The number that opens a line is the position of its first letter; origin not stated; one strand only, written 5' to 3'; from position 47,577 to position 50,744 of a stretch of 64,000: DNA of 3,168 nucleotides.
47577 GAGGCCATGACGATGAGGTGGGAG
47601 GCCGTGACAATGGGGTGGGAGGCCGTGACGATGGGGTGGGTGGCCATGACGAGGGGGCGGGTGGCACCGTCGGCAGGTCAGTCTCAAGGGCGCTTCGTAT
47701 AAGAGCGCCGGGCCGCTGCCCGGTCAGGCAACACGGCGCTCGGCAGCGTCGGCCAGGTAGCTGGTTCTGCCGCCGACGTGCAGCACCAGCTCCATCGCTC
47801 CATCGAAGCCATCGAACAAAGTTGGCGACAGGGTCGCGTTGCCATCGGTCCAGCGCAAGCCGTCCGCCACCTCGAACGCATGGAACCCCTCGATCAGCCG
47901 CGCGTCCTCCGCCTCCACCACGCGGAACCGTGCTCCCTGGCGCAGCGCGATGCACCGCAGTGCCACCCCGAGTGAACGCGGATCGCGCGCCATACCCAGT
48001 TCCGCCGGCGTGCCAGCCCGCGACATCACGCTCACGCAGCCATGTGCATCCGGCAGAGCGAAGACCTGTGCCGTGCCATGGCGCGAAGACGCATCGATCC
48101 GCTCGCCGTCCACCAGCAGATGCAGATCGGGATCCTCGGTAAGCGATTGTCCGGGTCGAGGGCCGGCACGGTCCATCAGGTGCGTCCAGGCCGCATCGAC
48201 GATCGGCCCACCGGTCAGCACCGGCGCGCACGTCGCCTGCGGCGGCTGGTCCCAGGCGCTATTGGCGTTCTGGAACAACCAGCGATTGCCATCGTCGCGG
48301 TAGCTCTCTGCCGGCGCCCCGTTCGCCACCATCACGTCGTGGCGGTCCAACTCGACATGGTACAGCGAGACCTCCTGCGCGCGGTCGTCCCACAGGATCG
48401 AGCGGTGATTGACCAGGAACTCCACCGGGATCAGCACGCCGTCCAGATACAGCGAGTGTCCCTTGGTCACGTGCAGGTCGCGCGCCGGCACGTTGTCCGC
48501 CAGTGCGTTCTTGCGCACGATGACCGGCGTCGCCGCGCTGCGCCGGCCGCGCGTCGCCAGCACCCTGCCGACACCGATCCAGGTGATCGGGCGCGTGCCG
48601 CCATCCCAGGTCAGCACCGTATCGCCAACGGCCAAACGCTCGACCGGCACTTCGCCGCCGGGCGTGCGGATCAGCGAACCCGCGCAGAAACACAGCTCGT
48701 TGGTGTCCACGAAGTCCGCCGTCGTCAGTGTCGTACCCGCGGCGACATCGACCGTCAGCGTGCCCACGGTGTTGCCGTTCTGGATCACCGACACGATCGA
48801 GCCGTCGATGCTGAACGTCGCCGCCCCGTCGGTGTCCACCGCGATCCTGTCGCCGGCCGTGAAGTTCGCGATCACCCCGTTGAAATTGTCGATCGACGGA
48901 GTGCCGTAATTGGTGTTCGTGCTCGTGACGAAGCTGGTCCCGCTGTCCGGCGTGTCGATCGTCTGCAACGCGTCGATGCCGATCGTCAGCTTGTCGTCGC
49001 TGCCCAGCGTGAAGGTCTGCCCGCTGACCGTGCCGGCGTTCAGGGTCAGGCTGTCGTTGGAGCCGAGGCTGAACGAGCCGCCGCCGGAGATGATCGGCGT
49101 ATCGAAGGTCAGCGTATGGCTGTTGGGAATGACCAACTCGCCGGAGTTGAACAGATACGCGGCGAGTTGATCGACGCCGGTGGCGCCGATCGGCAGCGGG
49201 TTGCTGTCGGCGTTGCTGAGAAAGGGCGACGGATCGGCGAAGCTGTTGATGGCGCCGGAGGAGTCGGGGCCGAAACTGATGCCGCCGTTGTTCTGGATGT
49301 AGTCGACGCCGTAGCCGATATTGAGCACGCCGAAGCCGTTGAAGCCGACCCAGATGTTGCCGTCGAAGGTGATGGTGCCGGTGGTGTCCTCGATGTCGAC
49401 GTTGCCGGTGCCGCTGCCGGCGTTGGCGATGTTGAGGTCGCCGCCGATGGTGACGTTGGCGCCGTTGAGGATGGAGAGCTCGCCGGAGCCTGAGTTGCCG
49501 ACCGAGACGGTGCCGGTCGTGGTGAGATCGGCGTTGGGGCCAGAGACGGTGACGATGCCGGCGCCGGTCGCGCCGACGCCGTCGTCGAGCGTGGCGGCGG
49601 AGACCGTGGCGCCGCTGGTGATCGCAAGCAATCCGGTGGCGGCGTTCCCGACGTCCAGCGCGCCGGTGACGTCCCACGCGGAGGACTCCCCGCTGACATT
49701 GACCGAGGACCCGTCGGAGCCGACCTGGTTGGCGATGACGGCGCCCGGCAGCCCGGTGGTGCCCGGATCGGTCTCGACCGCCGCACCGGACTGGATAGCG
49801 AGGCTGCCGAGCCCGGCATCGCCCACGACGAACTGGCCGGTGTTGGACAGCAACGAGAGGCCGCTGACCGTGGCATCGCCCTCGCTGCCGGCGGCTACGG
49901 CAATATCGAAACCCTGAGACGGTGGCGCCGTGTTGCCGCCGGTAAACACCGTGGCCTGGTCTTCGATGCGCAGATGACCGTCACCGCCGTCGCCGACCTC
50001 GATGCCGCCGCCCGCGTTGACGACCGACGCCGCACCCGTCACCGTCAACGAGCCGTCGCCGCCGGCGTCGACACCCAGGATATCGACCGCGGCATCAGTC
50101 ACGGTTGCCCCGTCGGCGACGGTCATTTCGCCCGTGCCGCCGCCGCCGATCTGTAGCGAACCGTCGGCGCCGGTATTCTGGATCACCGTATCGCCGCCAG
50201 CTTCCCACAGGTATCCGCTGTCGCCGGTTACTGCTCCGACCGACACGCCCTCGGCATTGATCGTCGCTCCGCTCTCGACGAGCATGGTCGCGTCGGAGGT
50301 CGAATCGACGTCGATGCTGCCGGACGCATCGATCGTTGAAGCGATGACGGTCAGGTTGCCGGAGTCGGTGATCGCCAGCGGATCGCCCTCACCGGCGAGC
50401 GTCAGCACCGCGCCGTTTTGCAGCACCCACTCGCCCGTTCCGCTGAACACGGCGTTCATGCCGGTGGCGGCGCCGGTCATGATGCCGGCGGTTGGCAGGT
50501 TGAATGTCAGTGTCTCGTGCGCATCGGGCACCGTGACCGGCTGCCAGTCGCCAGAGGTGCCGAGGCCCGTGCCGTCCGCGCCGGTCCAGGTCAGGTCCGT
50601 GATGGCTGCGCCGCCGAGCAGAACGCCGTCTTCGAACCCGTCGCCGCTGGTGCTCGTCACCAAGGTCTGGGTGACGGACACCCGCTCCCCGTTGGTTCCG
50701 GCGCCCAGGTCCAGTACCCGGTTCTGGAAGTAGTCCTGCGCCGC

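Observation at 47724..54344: Intact 2206-aa glycine-rich / beta-helix protein ending in a Hint (bacterial intein-like) autoprocessing domain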

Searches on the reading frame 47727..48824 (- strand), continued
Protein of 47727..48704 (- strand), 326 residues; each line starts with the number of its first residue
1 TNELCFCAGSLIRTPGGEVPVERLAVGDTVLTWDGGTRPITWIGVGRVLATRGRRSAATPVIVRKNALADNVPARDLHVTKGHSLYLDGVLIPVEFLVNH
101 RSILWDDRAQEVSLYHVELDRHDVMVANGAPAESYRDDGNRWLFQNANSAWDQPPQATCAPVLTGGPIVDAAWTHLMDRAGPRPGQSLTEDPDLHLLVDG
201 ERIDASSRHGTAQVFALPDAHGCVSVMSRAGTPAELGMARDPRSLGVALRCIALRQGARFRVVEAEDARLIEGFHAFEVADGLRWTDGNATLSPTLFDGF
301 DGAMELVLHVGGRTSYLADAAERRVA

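Call 84: get_annotated_region(hit=H8, flank=8000)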
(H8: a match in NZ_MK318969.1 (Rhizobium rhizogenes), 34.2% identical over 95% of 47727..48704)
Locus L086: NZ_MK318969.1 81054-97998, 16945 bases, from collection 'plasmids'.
description: Rhizobium rhizogenes strain C5.7 plasmid pC5.7c, complete sequence
organism: Rhizobium rhizogenes (NCBI taxid 359)
taxonomy: Bacteria; Pseudomonadota; Alphaproteobacteria; Hyphomicrobiales; Rhizobiaceae; Rhizobium; Rhizobium rhizogenes
host: -; source: -; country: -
typing (MOB-suite, as given by PLSDB): non-mobilizable; mating-pair formation MPF_T
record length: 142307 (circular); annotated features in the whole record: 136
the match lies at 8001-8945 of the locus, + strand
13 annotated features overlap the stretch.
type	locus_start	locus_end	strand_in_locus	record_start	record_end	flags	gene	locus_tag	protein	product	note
CDS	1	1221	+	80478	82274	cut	-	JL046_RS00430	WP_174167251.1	HAD-IIIC family phosphatase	-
CDS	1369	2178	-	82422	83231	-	-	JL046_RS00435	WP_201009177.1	hypothetical protein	-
CDS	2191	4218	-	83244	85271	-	-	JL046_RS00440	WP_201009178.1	hypothetical protein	-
CDS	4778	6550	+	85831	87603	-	-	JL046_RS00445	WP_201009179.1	hypothetical protein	-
CDS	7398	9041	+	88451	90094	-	-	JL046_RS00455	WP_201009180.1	Hint domain-containing protein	-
CDS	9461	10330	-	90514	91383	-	cysE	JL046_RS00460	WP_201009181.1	serine O-acetyltransferase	GO:0006535 - cysteine biosynthetic process from serine [Evidence IEA]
CDS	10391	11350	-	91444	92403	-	-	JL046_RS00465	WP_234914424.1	DMT family transporter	GO:0055085 - transmembrane transport [Evidence IEA]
CDS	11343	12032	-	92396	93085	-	-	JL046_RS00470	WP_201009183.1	class I SAM-dependent methyltransferase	-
CDS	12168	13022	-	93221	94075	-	-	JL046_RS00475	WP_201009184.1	iron-containing redox enzyme family protein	-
CDS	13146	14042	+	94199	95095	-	-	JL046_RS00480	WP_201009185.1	LysR substrate-binding domain-containing protein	-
CDS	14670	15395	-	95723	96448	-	-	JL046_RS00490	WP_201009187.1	TfuA-like protein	-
CDS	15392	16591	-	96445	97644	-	-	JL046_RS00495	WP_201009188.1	YcaO-like family protein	-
CDS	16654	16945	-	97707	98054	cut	-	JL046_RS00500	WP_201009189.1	hypothetical protein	-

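Call 85: get_annotated_region(hit=H11, flank=8000)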
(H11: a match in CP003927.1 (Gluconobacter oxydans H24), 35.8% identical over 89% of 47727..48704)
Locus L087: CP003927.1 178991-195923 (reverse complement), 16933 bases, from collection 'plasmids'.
description: Gluconobacter oxydans H24 plasmid, complete sequence
organism: Gluconobacter oxydans H24 (NCBI taxid 1224746)
taxonomy: Bacteria; Pseudomonadota; Alphaproteobacteria; Rhodospirillales; Acetobacteraceae; Gluconobacter; Gluconobacter oxydans; Gluconobacter oxydans H24
host: -; source: -; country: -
typing (MOB-suite, as given by PLSDB): conjugative; replicon rep_cluster_1287; relaxase MOBF; mating-pair formation MPF_I
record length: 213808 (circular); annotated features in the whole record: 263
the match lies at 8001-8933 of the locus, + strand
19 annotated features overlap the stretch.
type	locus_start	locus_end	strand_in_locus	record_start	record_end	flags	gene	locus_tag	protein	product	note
CDS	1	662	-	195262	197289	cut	-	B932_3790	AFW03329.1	putative efflux transporter permease, putative fusaric acid resistance pump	-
CDS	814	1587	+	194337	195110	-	-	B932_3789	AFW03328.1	AraC family transcriptional regulator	-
CDS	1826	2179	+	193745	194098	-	-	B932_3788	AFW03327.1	lactoylglutathione lyase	-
CDS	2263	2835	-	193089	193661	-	-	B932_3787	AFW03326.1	glyoxalase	-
CDS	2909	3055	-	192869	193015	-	-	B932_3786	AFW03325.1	hypothetical protein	-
CDS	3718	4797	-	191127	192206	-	-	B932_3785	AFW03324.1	transposase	-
CDS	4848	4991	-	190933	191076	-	-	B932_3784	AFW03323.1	transposase (class II)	-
CDS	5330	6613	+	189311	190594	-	-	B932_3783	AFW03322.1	glycosyl transferase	-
CDS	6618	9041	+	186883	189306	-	-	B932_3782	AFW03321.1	outer membrane protein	-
CDS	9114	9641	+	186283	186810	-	-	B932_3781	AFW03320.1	transcriptional regulator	-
CDS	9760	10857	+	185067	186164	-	-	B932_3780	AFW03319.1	transposase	-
CDS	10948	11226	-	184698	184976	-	-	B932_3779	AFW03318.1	transposase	-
CDS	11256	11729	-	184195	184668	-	-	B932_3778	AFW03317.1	transposase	-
CDS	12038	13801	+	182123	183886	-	-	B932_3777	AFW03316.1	hypothetical protein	-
CDS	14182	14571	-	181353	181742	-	-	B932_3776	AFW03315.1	hypothetical protein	-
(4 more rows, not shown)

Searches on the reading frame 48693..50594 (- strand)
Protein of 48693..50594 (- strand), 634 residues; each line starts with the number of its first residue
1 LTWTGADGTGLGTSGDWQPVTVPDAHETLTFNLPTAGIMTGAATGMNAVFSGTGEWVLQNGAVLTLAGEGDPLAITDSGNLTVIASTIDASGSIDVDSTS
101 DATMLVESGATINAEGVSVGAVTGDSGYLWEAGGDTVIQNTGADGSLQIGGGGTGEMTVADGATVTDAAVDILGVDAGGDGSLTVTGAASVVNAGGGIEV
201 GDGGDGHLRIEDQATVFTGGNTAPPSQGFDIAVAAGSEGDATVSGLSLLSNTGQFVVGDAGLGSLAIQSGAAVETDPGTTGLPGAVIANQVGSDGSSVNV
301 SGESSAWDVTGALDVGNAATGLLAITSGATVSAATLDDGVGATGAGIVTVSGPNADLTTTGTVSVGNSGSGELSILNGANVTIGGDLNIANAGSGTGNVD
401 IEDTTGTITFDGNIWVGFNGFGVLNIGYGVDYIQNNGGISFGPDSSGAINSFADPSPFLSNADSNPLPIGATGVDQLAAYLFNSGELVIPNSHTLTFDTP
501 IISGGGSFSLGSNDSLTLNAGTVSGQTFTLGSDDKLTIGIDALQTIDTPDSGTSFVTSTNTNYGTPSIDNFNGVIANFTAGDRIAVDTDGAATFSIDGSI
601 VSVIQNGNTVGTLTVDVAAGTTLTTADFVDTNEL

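Call 75: find_homologous_proteins(query=window:48693-50594:-, max_evalue=0.00001)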
Query window:48693-50594:- (634 aa): 52 proteins with E <= 0.00001 among 8000 candidates.
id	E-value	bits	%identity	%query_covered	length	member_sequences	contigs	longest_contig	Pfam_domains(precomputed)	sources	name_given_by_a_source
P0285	6.9e-198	677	87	64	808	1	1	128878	PF13403.12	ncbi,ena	-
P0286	7.9e-153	529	68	66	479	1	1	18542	-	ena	-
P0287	1.7e-137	478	70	58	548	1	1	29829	PF13403.12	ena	-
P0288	1.8e-137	478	69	60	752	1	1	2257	-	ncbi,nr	ncbi:MAG TPA: hypothetical protein VJK90_02320, partial [Acetobacteraceae bacterium]|nr:hypothetical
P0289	1.9e-124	435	67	59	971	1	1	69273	PF13403.12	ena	-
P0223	1.6e-97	346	49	75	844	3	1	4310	PF13403.12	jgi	jgi:T5SS/PEP-CTERM-associated repeat protein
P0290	5.2e-97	344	66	43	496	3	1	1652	PF13403.12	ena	-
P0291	1.1e-88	317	49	75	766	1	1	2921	PF13403.12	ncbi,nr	ncbi:MAG TPA: Hint domain-containing protein, partial [Acidisphaera sp.]|nr:Hint domain-containing p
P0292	2.1e-85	306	47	76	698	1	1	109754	PF13403.12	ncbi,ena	-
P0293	2.6e-80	289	48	68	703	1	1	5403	PF13403.12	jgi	jgi:T5SS/PEP-CTERM-associated repeat protein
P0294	3.3e-76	275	48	67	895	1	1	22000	PF13403.12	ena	-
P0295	2.6e-72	263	42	98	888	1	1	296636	PF13403.12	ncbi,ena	-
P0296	8.8e-63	231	52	50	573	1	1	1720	-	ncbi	ncbi:MAG TPA: hypothetical protein VGD84_01475, partial [Pseudonocardiaceae bacterium]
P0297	1.3e-59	221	38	97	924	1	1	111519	PF13403.12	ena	-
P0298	1.4e-59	220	43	71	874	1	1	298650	PF13403.12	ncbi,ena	-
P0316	1.6e-16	78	31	54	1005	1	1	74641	PF07589.17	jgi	jgi:T5SS/PEP-CTERM-associated repeat protein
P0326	6.4e-9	53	39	22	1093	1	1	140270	PF03797.26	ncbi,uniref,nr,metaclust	ncbi:autotransporter outer membrane beta-barrel domain-containing protein [Hoeflea olei]|uniref:Auto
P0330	2.2e-7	48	35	50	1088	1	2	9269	PF03797.26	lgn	-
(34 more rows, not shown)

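Call 76: search_protein_families(library=ncbifam, proteins=[window:48693-50594:-, P0285, P0295, P0316, P0326], max_evalue=10)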
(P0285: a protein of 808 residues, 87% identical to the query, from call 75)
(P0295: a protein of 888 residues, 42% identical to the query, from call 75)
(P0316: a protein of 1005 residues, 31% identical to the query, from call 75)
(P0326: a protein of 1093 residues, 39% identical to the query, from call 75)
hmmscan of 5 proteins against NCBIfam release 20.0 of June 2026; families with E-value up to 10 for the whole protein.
window:48693-50594:- (634 aa): 1 family
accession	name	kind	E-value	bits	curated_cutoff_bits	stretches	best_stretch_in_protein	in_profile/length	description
TIGR04393.1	rpt_T5SS_PEPC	repeat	7.5e-35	118.7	23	6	172-216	3-47/49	T5SS/PEP-CTERM-associated repeat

P0285 (808 aa): 1 family
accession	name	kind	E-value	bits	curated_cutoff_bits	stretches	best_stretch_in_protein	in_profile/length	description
TIGR04393.1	rpt_T5SS_PEPC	repeat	1.4e-13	50.7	23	3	192-235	5-48/49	T5SS/PEP-CTERM-associated repeat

P0295 (888 aa): 3 families
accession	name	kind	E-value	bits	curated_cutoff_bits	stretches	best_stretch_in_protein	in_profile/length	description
TIGR04393.1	rpt_T5SS_PEPC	repeat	5.6e-33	112.7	23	5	285-330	4-49/49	T5SS/PEP-CTERM-associated repeat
TIGR03992.1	Arch_glmU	subfamily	0.023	13.6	292.1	1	630-699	301-370/393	bifunctional sugar-1-phosphate nucleotidylyltransferase/acetyltransferase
NF041173.1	Sug_nt_acttase_Thmprot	equivalog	0.18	10.7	600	1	630-699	301-370/405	bifunctional sugar-1-phosphate nucleotidylyltransferase/acetyltransferase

P0316 (1005 aa): 5 families
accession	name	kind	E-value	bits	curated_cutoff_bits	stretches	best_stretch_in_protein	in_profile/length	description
TIGR04393.1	rpt_T5SS_PEPC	repeat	5.8e-188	608.9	23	15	678-725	2-49/49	T5SS/PEP-CTERM-associated repeat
NF011422.0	PRK14849.1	exception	6.3e-36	123.1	2335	3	295-781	136-629/1806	ECSE_1600 family autotransporter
NF038125.1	PEP_CTERM_THxN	subfamily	0.0011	18.6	85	1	978-1005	218-246/246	THxN family PEP-CTERM protein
TIGR02595.1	PEP_CTERM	domain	0.0014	19.3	16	1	984-1005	1-22/24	PEP-CTERM sorting domain-containing protein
NF038120.1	PEP_CTERM_QFxxD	subfamily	0.011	15.6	80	1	981-1005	190-214/215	NF038120 family PEP-CTERM protein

P0326 (1093 aa): 4 families
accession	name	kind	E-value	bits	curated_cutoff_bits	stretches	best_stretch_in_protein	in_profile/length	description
NF051851.1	AtpSerPepEprS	equivalog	6.8e-103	345.5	1700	1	565-1092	454-987/988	autotransporter serine peptidase EprS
TIGR04393.1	rpt_T5SS_PEPC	repeat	5.8e-78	256.8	23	9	190-238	1-49/49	T5SS/PEP-CTERM-associated repeat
TIGR01414.1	autotrans_barl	domain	4e-44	151.3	16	1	627-1093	1-432/432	autotransporter outer membrane beta-barrel domain-containing protein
NF011422.0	PRK14849.1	exception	3.4e-22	77.6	2335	1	67-640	186-770/1806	ECSE_1600 family autotransporter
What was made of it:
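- Closest known: Autotransporters and PEP-CTERM proteins with TIGR04393 repeats. Same: The stalk (aa 1251-1884) is built of the same repeat (E 7.5e-35) and shows detectable homology (calls 75, 76).
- Checked: (3) Residues 1251-1884 match NCBIfam TIGR04393, the T5SS/PEP-CTERM-associated repeat (E 7.5e-35, 6 stretches; call 76).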

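Call 79: find_encoding_contigs(protein=P0285, flank=8000, max_places=2)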
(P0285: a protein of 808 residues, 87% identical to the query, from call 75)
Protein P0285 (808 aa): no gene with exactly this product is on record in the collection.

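Call 80: search_protein_families(library=pfam, proteins=[P0285], max_evalue=0.01)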
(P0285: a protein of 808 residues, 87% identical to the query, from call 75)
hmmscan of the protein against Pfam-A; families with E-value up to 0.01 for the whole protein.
P0285 (808 aa): 1 family
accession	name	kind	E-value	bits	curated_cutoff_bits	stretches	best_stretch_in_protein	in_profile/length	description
PF13403.11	Hint_2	-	1.3e-39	136.4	28.4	1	488-620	2-145/147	Hint domain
